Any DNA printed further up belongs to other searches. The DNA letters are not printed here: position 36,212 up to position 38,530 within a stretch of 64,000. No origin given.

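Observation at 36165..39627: Candidate undescribed three-gene module: consensus-like promoter, secreted two-Cys mini-peptide, orphan 672-aa polytopic membrane protein, orphan Cys-rich SBP3-like protein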

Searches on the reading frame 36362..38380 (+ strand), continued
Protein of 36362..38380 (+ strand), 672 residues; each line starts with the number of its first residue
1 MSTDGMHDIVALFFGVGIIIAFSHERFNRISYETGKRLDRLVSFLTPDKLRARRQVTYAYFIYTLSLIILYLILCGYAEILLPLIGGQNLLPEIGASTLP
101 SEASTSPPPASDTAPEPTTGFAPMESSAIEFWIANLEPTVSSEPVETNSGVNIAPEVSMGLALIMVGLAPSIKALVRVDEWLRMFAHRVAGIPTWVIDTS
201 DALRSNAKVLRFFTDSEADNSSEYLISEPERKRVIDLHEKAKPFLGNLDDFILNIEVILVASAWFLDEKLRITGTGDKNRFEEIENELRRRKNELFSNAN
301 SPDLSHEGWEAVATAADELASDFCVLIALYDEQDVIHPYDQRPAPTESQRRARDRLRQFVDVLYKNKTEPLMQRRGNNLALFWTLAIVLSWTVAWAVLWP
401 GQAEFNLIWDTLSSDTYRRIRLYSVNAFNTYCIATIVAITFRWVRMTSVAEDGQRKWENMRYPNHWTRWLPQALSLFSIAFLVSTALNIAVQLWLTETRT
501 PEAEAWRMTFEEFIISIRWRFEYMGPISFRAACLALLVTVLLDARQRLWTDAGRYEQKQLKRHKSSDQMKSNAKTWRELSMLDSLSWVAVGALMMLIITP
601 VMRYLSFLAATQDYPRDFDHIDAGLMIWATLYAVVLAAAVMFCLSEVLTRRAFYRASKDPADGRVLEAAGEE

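Call 29: search_solved_structures(query=A1, max_evalue=10)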
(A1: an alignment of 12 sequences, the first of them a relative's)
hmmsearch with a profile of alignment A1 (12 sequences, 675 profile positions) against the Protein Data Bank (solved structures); distinct sequences matched with E-value up to 10: 4.
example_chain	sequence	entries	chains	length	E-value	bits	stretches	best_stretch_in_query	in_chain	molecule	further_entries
1ygm_A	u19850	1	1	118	0.7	11.2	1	302-357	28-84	hypothetical protein BSU31320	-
4lhx_C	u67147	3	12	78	1.5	10.1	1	293-359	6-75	Rab-3A-interacting protein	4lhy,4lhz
6f6p_C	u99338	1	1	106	1.6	10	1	288-360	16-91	Rab-3A-interacting protein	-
6f6p_A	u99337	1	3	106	1.6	10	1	288-360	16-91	Rab-3A-interacting protein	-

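Call 30: search_protein_families(library=padloc, proteins=[window:36362-38377:+], max_evalue=1)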
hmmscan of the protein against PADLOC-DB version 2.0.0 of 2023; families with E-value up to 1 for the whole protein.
window:36362-38377:+ (672 aa): 0 families

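Call 33: find_related_loci(query=A1, collection=viral_contigs, flank=8000)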
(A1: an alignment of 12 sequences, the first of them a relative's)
Query A1 (672 aa) in viral_contigs; peptide patterns used: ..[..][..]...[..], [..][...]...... (x = any residue, [..] = any of these).
32 stretches matched a pattern, but none encodes a relative of the query by tblastn (E <= 1e-3).

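Call 34: search_dna_similar(query=window:36362-38377:+, collection=plasmids, mode=protein, max_rows=30)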
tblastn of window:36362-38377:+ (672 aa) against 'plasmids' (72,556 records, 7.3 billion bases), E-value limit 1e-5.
Records with a match: 11; places in all: 11; records where one place covers at least 80% of the query: 10.
Best place of each record, by identity: <60% 11.
By first word of the organism name: Ensifer 6; Rhizobium 2; Sinorhizobium 1; Mesorhizobium 1; Palleronia 1.
By predicted mobility (MOB-suite, as given by PLSDB): non-mobilizable 7; conjugative 4.
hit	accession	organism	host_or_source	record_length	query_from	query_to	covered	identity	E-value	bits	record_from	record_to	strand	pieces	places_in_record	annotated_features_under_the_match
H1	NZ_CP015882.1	Ensifer adhaerens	silty clay loam soil (pH 6.1)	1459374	6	661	98%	33.4%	2e-72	263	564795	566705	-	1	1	none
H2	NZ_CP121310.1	Ensifer adhaerens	bacterial colony,soil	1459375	6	661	98%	33.4%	2e-72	263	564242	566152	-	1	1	none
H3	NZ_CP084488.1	Ensifer adhaerens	cellculture,soil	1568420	6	661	98%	33.4%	3e-72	262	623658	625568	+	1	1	none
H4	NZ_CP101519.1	Ensifer adhaerens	cell cuture,rhizosphere soil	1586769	6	661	98%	33.4%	3e-72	262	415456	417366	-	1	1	none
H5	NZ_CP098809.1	Ensifer adhaerens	whole organism,soil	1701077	6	661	98%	33.4%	5e-72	261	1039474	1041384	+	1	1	none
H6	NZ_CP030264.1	Ensifer adhaerens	Zea mays,whole organism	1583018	6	648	96%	31.8%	6e-63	234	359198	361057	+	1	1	none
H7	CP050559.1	Sinorhizobium meliloti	Melilotus officinalis,cell culture,root ...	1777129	22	648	93%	32.0%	5e-67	246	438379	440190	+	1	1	none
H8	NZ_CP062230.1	Mesorhizobium onobrychidis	Sainfoin,pure bacterial culture,Nodule ...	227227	5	653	97%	30.0%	4e-49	193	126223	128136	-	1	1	hypothetical protein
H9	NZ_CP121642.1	Rhizobium sp. CC1099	Onobrychis viciifolia,cell culture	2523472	6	653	96%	30.0%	7e-51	198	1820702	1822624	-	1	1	none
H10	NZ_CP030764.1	Rhizobium leguminosarum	Genomic DNA from Bacterial pure culture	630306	6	648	96%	29.9%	2e-46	185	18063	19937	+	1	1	hypothetical protein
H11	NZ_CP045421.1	Palleronia sp. THAF1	pure culture,Surface of a polyethylene ...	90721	9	530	78%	27.1%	2e-23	114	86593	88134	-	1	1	hypothetical protein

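Call 35: get_annotated_region(hit=H1, flank=9000)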
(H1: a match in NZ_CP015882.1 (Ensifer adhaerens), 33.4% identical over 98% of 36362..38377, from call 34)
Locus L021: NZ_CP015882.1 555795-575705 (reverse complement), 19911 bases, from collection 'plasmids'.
description: Ensifer adhaerens strain Casida A plasmid pCasidaAB, complete sequence
organism: Ensifer adhaerens (NCBI taxid 106592)
taxonomy: Bacteria; Pseudomonadota; Alphaproteobacteria; Hyphomicrobiales; Rhizobiaceae; Ensifer; Ensifer adhaerens
host: -; source: silty clay loam soil (pH 6.1); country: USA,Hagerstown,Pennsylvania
typing (MOB-suite, as given by PLSDB): non-mobilizable; mating-pair formation MPF_T
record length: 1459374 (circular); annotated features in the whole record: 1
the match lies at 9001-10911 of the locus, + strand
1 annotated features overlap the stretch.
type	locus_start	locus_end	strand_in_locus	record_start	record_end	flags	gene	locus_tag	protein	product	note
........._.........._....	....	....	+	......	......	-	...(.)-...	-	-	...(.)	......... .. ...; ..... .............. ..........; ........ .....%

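Call 36: get_annotated_region(hit=H8, flank=9000)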
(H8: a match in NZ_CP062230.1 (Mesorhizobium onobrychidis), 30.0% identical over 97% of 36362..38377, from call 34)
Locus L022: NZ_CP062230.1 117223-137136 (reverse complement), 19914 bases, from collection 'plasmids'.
description: Mesorhizobium onobrychidis strain OM4 plasmid pOM4, complete sequence
organism: Mesorhizobium onobrychidis (NCBI taxid 2775404)
taxonomy: Bacteria; Pseudomonadota; Alphaproteobacteria; Hyphomicrobiales; Phyllobacteriaceae; Mesorhizobium; Mesorhizobium onobrychidis
host: -; source: Sainfoin,pure bacterial culture,Nodule tissue; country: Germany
typing (MOB-suite, as given by PLSDB): non-mobilizable; mating-pair formation MPF_T
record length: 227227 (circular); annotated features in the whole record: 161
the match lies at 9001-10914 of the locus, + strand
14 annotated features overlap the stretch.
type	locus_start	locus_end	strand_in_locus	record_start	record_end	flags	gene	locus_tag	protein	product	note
CDS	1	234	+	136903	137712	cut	virB9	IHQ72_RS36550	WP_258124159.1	P-type conjugative transfer protein VirB9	-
CDS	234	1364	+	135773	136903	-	-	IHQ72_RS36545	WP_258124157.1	TrbI/VirB10 family protein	-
CDS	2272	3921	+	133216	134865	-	-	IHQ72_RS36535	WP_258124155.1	ABC transporter substrate-binding protein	-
CDS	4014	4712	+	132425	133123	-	-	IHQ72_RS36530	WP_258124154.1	B12-binding domain-containing protein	-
CDS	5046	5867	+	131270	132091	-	-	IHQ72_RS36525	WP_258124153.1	hypothetical protein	-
CDS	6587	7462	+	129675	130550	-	-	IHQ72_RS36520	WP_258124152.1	ATP-dependent DNA ligase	-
CDS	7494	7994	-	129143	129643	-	-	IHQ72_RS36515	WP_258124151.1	DUF4432 family protein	-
CDS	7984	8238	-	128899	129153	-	-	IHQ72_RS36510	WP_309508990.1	inositol monophosphatase family protein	-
CDS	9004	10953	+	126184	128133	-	-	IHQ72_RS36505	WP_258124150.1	hypothetical protein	-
CDS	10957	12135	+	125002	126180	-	-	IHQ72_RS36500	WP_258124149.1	transporter substrate-binding domain-containing protein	-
CDS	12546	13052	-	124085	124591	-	-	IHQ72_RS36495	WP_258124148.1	hypothetical protein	-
CDS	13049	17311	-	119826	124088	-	-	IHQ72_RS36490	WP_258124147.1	hypothetical protein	-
CDS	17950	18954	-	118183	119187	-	-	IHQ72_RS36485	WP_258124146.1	hypothetical protein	-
CDS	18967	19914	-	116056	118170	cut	-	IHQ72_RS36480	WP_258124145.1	trypsin-like peptidase domain-containing protein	-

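Call 37: get_annotated_region(hit=H10, flank=9000)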
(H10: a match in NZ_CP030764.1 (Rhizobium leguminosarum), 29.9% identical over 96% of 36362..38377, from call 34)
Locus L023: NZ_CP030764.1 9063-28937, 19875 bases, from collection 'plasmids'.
description: Rhizobium leguminosarum strain ATCC 14479 plasmid unnamed4, complete sequence
organism: Rhizobium leguminosarum (NCBI taxid 384)
taxonomy: Bacteria; Pseudomonadota; Alphaproteobacteria; Hyphomicrobiales; Rhizobiaceae; Rhizobium; Rhizobium leguminosarum
host: -; source: Genomic DNA from Bacterial pure culture; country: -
typing (MOB-suite, as given by PLSDB): conjugative; relaxase MOBQ; mating-pair formation MPF_T
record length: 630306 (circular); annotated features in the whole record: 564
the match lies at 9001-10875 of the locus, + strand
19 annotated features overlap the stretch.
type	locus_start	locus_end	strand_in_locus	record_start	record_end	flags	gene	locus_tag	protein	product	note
CDS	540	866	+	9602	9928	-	-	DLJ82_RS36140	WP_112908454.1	Rap1a/Tai family immunity protein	-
CDS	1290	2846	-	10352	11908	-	-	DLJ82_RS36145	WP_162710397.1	C25 family cysteine peptidase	GO:0006508 - proteolysis [Evidence IEA]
CDS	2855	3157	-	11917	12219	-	-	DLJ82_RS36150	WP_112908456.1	hypothetical protein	-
CDS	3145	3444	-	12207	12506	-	-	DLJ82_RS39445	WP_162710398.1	hypothetical protein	-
CDS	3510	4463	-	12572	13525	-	-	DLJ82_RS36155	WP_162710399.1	DUF3616 domain-containing protein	-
CDS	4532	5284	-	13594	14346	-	-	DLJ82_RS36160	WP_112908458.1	murein L,D-transpeptidase catalytic domain family protein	-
CDS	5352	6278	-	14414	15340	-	-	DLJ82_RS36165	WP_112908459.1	chitosanase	GO:0005975 - carbohydrate metabolic process [Evidence IEA]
CDS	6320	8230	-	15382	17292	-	-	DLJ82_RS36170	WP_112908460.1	caspase family protein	GO:0006508 - proteolysis [Evidence IEA]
CDS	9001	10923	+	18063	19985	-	-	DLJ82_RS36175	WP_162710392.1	hypothetical protein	-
CDS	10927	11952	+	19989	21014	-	-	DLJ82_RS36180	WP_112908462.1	transporter substrate-binding domain-containing protein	-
CDS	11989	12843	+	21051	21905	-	-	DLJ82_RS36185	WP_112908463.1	hypothetical protein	-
CDS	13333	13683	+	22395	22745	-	-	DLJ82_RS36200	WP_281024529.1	transposase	-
CDS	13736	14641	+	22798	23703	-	istB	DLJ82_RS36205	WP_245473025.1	IS21-like element helper ATPase IstB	-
CDS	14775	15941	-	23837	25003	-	-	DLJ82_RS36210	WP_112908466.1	IS110 family transposase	-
CDS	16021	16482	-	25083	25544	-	-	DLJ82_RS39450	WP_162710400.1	hypothetical protein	-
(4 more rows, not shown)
